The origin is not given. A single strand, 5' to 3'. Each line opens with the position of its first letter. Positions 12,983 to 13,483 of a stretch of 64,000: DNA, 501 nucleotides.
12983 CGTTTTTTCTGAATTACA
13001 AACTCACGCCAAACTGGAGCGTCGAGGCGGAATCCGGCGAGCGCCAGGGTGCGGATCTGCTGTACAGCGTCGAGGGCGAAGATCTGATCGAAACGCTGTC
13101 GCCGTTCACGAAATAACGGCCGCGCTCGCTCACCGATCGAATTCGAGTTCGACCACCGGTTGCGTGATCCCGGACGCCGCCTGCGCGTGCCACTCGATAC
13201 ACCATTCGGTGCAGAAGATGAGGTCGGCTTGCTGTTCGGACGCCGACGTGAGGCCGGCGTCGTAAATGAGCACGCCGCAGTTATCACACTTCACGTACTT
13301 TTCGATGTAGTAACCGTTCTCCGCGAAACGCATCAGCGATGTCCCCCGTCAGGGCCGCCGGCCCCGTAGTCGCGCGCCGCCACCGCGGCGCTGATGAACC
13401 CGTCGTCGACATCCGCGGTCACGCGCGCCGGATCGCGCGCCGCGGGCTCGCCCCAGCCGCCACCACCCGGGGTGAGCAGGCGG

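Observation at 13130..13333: Zn-ribbon partner of hydantoinase B exists both as a coupled 67-aa mini-gene here and as a C-terminal fusion in the paralog at 29116-31161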

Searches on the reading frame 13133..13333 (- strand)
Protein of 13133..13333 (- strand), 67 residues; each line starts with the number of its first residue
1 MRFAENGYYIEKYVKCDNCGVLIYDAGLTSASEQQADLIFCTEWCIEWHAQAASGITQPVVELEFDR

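Call 4: search_protein_families(library=pfam, proteins=[window:13133-13333:-], max_evalue=1)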
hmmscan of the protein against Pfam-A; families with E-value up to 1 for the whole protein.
seq(67 aa): 1 family
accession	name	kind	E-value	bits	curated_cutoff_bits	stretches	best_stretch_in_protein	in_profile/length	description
PF01873.23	eIF-5_eIF-2B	-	0.13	12.7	27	1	9-41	83-111/117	Domain found in IF2B/IF5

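Call 6: find_homologous_proteins(query=window:13133-13333:-, max_evalue=0.01)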
Query seq(67 aa) (67 aa): 54 proteins with E <= 0.01 among 54 candidates.
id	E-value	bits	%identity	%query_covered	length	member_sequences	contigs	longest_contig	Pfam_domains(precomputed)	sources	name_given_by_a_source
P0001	4.4e-37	142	93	100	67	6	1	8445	-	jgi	-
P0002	7.8e-32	125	84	100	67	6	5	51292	-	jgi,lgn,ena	jgi:hypothetical protein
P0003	5.4e-31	123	80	99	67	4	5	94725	-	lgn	-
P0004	8.0e-31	122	77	99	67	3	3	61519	-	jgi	jgi:hypothetical protein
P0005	7.7e-30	119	76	100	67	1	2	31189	-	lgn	-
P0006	7.2e-29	116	76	99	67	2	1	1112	-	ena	-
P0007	4.0e-26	107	66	100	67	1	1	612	-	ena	-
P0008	5.7e-24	101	64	99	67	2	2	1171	-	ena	-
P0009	1.0e-23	100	64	99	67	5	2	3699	-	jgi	-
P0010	2.8e-23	98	62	99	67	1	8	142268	-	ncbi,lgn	-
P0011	7.6e-21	91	58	99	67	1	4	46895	-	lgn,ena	-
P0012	1.1e-20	90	57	97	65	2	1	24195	-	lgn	-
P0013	2.0e-20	89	56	99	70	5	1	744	-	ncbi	-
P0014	2.3e-20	89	61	100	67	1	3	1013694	-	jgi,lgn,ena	jgi:hypothetical protein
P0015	5.7e-20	88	59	99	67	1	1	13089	-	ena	-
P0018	2.9e-19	86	59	94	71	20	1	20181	PF24273.2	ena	-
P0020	4.4e-19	85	59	94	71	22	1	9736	PF24273.2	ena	-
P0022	6.3e-19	85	57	94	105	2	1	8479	PF24273.2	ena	-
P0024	1.1e-18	84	56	94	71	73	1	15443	PF24273.2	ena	-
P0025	1.4e-18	84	52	94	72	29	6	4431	-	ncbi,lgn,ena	-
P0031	3.2e-18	82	51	94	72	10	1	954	-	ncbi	-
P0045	3.2e-16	76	52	94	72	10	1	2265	-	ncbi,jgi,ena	jgi:5-oxoprolinase (ATP-hydrolysing)/N-methylhydantoinase B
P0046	5.3e-16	75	54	94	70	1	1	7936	PF24273.2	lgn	-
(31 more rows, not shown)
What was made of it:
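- On TRASH domain: the 67-aa protein: The database's precomputed annotation lists PF24273 for 5 of the 54 clusters (call 6).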

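Call 7: search_protein_families(library=ncbifam, proteins=[window:13133-13333:-], max_evalue=0.1)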
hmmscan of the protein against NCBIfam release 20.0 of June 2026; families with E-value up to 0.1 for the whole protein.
seq(67 aa): 0 families

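Call 9: search_protein_families(library=pfam, alignment_id=A1, max_evalue=1)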
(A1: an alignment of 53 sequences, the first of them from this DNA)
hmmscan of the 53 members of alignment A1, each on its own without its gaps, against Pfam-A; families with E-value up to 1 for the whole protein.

A. member 1, seq(67 aa): 1 family
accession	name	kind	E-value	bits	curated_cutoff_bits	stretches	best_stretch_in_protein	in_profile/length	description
PF01873.23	eIF-5_eIF-2B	-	0.13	12.7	27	1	9-41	83-111/117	Domain found in IF2B/IF5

B. families by the number of members that match (of 53 scanned): 24 families
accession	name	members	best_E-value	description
PF24273.1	TRASH_HVO_1752_C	29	4.5e-06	HVO_1752, C-terminal TRASH domain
PF06467.20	zf-FCS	17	0.00022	MYM-type Zinc finger with FCS sequence motif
PF24461.1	DUF7576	10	0.0093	Family of unknown function (DUF7576)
PF08394.17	Arc_trans_TRASH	9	0.00035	Archaeal TRASH domain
PF24900.1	TRASH_ZMYM4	5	0.049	Zinc finger MYM-type protein 4-like, TRASH domain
PF09038.16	53-BP1_Tudor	5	0.14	Tumour suppressor p53-binding protein-1 Tudor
PF14354.12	Lar_restr_allev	4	0.022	Restriction alleviation protein Lar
PF01873.23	eIF-5_eIF-2B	4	0.13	Domain found in IF2B/IF5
PF18178.6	Cap17-like_N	3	0.0052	ATP nucleosidase Cap17-like, N-terminal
PF18716.7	VATC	3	0.0073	Vms1-associating treble clef domain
PF04945.19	YHS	3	0.014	YHS domain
PF20018.4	VMAP-M14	2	0.022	vWA-MoxR associated protein middle region (VMAP-M) 14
PF24254.1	DUF7455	2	0.18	Domain of unknown function (DUF7455)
PF10623.15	PilI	1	0.0038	Plasmid conjugative transfer protein PilI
PF14835.12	zf-RING_6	1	0.013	zf-RING of BARD1-type protein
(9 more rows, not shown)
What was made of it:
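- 13199..13288 (-): Predicted metal-binding core: codons for C16 and C19 (13277-13288) and for C41 and C45 (13199-13213). The motif is CxxC-x21-CxxxC. Sub-threshold hits to TRASH, zf-FCS and YHS families (call 9).
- On TRASH domain: the 67-aa protein: 29 of 53 relatives hit PF24273 with a best E of 4.5e-6, and 17 hit zf-FCS, all below the gathering scores in my scan (call 9).
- Members give weak hits to TRASH_HVO_1752_C (29 of 53), zf-FCS (17), Arc_trans_TRASH (9) and YHS (3) (call 9).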

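Call 10: find_encoding_contigs(protein=P0010, flank=8000, max_places=3)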
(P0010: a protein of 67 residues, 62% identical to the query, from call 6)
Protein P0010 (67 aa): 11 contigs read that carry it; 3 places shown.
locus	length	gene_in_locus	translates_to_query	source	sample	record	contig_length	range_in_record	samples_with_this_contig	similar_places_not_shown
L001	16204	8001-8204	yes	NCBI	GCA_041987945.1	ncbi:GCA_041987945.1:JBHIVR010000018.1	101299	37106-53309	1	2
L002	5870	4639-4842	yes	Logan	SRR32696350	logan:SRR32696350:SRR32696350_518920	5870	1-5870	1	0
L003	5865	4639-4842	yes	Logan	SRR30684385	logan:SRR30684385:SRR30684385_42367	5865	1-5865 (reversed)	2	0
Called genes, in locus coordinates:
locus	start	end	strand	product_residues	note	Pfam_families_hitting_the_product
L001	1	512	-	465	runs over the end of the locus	PF23940:DUF7275, PF13428:TPR_14 (faint), PF13432:TPR_16 (weak), PF13424:TPR_12, PF00515:TPR_1 (weak), PF07719:TPR_2 (weak), PF13432:TPR_16 (weak), PF14559:TPR_19 (weak), +7 more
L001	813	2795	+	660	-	PF13517:FG-GAP_3, PF01839:FG-GAP (weak), PF07593:UnbV_ASPIC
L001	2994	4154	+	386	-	PF02771:Acyl-CoA_dh_N, PF02770:Acyl-CoA_dh_M, PF00441:Acyl-CoA_dh_1, PF08028:Acyl-CoA_dh_2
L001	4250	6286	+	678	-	PF05378:Hydant_A_N, PF01968:Hydantoinase_A, PF19278:Hydant_A_C (weak)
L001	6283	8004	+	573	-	PF02538:Hydantoinase_B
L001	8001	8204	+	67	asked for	-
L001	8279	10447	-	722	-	PF00141:peroxidase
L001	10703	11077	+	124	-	PF07366:SnoaL, PF12680:SnoaL_2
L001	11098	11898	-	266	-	PF00753:Lactamase_B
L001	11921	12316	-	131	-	PF02627:CMD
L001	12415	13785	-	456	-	PF03972:MmgE_PrpD_N, PF19305:MmgE_PrpD_C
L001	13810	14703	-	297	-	PF02826:2-Hacid_dh_C (faint), PF03446:NAD_binding_2, PF03807:F420_oxidored, PF14833:NAD_binding_11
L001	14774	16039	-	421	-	PF00083:Sugar_tr, PF07690:MFS_1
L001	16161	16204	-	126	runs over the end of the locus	PF00903:Glyoxalase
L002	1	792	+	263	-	?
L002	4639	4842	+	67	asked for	-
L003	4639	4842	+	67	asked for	-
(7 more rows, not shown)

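Call 22: search_solved_structures(query=A1, max_evalue=10, show_alignments=3)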
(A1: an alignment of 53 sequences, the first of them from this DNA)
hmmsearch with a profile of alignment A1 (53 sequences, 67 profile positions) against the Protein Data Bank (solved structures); distinct sequences matched with E-value up to 10: 7.
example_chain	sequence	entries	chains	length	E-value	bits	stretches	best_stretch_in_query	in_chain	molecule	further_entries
9e71_BX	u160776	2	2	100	0.36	13.6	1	11-22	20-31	SSU ribosomal protein S26E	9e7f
1f7s_A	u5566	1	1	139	0.41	13.4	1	17-54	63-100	ACTIN DEPOLYMERIZING FACTOR (ADF)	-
2das_A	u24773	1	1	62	0.95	12.3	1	14-46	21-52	Zinc finger MYM-type protein 5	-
8iia_A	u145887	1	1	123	1.2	11.9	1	20-50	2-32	Myelin protein P0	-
9lpg_E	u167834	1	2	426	1.9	11.3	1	13-28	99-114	Protein ECERIFERUM 26-like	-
9uu3_A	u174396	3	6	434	1.9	11.3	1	13-28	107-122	Protein ECERIFERUM 26-like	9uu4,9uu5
2xb1_A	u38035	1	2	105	2.6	10.9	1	28-59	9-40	PYGOPUS HOMOLOG 2, B-CELL CLL/LYMPHOMA 9-LIKE PROTEIN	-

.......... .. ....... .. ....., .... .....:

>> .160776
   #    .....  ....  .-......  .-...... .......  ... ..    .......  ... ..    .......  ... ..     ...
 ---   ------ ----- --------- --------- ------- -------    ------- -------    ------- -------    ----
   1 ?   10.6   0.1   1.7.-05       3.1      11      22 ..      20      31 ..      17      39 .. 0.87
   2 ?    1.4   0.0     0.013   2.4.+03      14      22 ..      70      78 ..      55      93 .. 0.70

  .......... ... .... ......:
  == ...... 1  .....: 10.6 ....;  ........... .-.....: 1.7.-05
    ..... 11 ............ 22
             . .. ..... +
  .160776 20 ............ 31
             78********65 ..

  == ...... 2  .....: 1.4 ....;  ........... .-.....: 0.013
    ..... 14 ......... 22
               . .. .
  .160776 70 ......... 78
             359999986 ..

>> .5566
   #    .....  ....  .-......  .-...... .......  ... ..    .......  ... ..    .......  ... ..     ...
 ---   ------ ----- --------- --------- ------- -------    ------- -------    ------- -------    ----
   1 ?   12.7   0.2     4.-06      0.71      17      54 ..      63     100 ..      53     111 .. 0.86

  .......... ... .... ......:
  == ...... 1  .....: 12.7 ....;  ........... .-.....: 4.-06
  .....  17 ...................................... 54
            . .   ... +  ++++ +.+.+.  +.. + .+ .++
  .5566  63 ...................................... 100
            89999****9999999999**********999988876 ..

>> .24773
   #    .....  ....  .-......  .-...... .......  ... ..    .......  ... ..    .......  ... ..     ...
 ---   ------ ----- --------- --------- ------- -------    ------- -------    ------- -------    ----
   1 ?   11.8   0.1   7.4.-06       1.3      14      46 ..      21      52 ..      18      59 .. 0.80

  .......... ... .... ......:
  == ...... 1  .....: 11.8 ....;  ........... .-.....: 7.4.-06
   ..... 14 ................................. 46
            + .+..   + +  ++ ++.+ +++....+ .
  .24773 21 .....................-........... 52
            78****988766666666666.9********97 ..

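Call 24: search_protein_representatives(alignment_id=A1)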
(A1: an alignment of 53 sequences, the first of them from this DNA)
Query: 53 sequences, 67 profile positions. Proteins with E-value up to 0.001 (for the whole library): 98; up to 1e-10: 56; up to 1e-30: 0. The best 98 are listed.
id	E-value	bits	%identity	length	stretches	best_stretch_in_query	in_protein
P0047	5.4e-29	115.6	-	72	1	1-66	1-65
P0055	5.6e-28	112.4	-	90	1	1-65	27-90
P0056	3.9e-26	106.5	-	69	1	1-66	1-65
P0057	1.2e-24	101.7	-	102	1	1-60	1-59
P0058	1.7e-24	101.2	-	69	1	1-65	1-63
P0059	4.1e-24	100.0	-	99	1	1-62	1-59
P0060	1.1e-23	98.6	-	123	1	1-61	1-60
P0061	6.5e-22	92.9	-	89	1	1-66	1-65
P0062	2.5e-21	91.1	-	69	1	1-64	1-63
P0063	6.0e-21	89.8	-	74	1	1-50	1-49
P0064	6.2e-21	89.8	-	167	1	1-57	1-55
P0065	1.6e-20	88.5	-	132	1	1-54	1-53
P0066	4.8e-20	87.0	-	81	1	1-54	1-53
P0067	1.1e-19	85.8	-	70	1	1-58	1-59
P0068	1.2e-19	85.7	-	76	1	1-60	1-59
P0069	1.4e-19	85.5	-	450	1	1-52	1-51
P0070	2.2e-19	84.8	-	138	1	1-53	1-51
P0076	2.5e-18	81.4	-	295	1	1-53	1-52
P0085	4.6e-16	74.2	-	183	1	1-65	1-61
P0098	1.3e-13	66.3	-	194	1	1-43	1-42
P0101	7.2e-13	64.0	-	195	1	1-28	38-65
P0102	2.0e-12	62.6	-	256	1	1-57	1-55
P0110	1.8e-10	56.3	-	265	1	1-29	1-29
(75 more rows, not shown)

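Call 27: find_related_loci(query=A1, collection=genome_contigs, flank=7000)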
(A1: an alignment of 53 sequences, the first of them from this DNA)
Query A1 (67 aa) in genome_contigs; peptide patterns used: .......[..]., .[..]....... (x = any residue, [..] = any of these).
175 stretches matched a pattern; 157 encode a relative of the query (tblastn E <= 1e-3); the best 80 are kept; 80 distinct loci.
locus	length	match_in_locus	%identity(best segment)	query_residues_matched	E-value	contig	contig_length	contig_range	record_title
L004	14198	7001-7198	77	1-66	3e-36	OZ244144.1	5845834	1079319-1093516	MAG: Gammaproteobacteria bacterium isolate 5c633af5-84de-4cc7-8157-d45a81a42ed4 genome assembly, chromosome: 1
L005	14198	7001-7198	62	1-66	2e-27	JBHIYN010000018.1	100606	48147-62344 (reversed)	MAG: Gammaproteobacteria bacterium isolate MAG77 WDNA06_bin.19.orig_18, whole genome shotgun sequence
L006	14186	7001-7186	57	1-63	3e-25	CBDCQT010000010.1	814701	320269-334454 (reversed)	MAG: Alphaproteobacteria bacterium isolate e3c776a9-cacd-4c18-a30b-cff54c8cb4cc genome assembly, contig: contig_10, whol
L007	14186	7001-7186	59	1-63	3e-25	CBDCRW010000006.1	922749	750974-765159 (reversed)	MAG: Alphaproteobacteria bacterium isolate 17552401-cd1b-4c46-aa27-bcf66b51cbf9 genome assembly, contig: contig_6, whole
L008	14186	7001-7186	59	1-63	4e-25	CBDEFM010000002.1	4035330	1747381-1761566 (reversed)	MAG: Alphaproteobacteria bacterium isolate aeb00254-6c42-428d-b364-e2f44f9e6819 genome assembly, contig: contig_2, whole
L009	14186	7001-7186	62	1-63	2e-24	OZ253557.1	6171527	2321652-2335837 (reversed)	MAG: Alphaproteobacteria bacterium isolate 076c979e-b32e-4df2-94ec-b05dd2327168 genome assembly, chromosome: 1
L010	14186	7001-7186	59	1-63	5e-24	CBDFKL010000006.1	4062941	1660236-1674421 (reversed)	MAG: Alphaproteobacteria bacterium isolate 1368f247-a1ca-469e-8ff8-323441c52473 genome assembly, contig: contig_6, whole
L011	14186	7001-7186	59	1-63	8e-24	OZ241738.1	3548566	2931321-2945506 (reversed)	MAG: Alphaproteobacteria bacterium isolate d8927372-aabd-44cb-9c9e-7bd42c52962c genome assembly, chromosome: 1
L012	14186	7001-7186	59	1-63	1e-23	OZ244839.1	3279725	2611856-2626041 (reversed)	MAG: Alphaproteobacteria bacterium isolate 6fc921c6-fbc8-4da4-8046-d56663dc60e1 genome assembly, chromosome: 1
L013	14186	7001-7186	57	1-63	1e-23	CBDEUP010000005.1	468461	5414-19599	MAG: Alphaproteobacteria bacterium isolate d5badbbc-828c-4e68-9d16-dc84226a5d6f genome assembly, contig: contig_5, whole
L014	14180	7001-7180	56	3-63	1e-23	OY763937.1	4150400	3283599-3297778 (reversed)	MAG: Alphaproteobacteria bacterium isolate 94459814-87f5-4eb9-ae2d-17e88b2d30f0 genome assembly, chromosome: 1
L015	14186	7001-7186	59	1-63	1e-23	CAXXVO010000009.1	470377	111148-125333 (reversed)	MAG: Alphaproteobacteria bacterium isolate b1e32fb5-33d9-4808-b364-4179d3f700a5 genome assembly, contig: contig_9, whole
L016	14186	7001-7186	57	1-63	1e-23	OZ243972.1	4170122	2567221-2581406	MAG: Alphaproteobacteria bacterium isolate 09f1bc1b-1bad-4b92-9679-6e0ab018260f genome assembly, chromosome: 1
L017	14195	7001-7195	57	1-65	2e-23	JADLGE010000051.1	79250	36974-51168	MAG: Gammaproteobacteria bacterium isolate SJ420 c_000000431957, whole genome shotgun sequence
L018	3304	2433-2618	57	1-63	2e-23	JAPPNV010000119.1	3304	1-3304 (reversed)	MAG: Rhodospirillales bacterium isolate RHO3_bin_80 NODE_23637_length_3304_cov_23.525700, whole genome shotgun sequence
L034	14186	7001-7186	52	1-63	4e-22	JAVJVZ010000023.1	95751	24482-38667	MAG: Gammaproteobacteria bacterium isolate C2-GNP5-20 k141_38826, whole genome shotgun sequence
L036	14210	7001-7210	51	1-64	9e-22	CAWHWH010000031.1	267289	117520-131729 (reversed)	MAG: uncultured proteobacterium isolate MFD06714.bin.1.140 genome assembly, contig: contig_24305, whole genome shotgun s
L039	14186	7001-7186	54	1-63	1e-21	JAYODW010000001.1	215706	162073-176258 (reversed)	MAG: Gammaproteobacteria bacterium isolate 139553_S155_concoct_bins.tsv.116 NODE_37_length_215706_cov_11.764476, whole g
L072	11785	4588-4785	48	1-67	4e-20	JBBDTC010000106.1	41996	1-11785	MAG: Gammaproteobacteria bacterium isolate LejiaC_64_15 Lejia_C_2152_length_41996_cov_9, whole genome shotgun sequence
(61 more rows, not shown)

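Call 31: predict_structure(alignment_id=A1)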
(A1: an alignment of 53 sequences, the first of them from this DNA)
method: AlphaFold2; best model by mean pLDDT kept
length: 67 residues; sequences in the alignment: 53
mean_pLDDT: 87.2   pTM: 0.70
mean pLDDT of the five models: 87.2, 86.9, 86.6, 86.6, 86.4
residues with pLDDT >= 90: 43; 70-90: 14; 50-70: 10; < 50: 0
segments of 3 or more residues with pLDDT < 50: none
pLDDT, mean of each block of 10 residues (from residue 1): 61 90 92 92 95 93 87
secondary structure, 60 per line:
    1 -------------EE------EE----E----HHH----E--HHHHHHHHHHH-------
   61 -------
elements in order: H43-53
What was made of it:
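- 13130..13333 (-): Mini-gene for a 67-aa TRASH-like Cys4 protein. The stop codon is at 13130-13132. AlphaFold2 model with pLDDT 87 (call 31).
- On Acetone/acetophenone carboxylase gamma subunit (PF08882): the 67-aa protein: The model has short strands plus one helix (call 31).
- The model has pLDDT 87 (call 31).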
